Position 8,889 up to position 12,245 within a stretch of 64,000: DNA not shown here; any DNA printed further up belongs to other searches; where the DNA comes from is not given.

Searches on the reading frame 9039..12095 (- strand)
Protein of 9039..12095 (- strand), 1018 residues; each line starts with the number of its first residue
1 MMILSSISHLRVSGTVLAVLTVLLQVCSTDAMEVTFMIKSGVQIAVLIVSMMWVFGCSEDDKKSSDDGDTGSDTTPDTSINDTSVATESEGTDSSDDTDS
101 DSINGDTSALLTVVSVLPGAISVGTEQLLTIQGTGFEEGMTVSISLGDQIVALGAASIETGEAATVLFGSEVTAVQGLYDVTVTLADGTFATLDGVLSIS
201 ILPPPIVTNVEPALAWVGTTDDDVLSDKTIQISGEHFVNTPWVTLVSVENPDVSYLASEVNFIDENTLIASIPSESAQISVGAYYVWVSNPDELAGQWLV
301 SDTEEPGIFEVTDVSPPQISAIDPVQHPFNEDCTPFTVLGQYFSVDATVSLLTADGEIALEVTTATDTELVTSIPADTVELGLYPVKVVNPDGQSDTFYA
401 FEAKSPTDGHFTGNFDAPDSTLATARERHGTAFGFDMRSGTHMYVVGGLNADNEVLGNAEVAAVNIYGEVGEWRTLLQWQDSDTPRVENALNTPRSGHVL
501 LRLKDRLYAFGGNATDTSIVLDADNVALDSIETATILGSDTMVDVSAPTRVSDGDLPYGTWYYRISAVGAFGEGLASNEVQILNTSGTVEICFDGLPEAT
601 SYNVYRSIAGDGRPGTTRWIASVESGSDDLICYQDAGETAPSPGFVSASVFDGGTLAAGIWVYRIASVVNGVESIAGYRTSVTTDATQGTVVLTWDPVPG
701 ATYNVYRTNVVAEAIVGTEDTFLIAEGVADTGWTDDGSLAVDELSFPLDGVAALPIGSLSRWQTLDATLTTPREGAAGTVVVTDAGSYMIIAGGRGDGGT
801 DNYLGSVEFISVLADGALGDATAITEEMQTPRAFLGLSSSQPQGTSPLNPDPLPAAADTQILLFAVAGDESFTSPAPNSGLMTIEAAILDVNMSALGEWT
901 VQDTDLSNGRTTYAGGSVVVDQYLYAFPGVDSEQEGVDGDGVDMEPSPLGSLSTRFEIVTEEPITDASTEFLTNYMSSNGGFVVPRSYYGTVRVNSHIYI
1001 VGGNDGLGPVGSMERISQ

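Call 35: search_protein_families(library=pfam, proteins=[window:9039-12095:-], max_evalue=0.001)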
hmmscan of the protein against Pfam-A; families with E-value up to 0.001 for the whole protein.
window:9039-12095:- (1018 aa): 3 families
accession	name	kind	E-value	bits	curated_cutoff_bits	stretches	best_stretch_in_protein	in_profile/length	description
PF01833.30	TIG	-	3.5e-09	36.9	20.9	0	317-394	1-73/84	IPT/TIG domain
PF24681.1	Kelch_KLHDC2_KLHL20_DRC7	-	2.2e-08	34.1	50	1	424-518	49-127/221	KLHDC2/KLHL20/DRC7 Kelch-repeats domain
PF01344.31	Kelch_1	-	7.2e-08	32.2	20.1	0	985-1016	1-32/46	Kelch motif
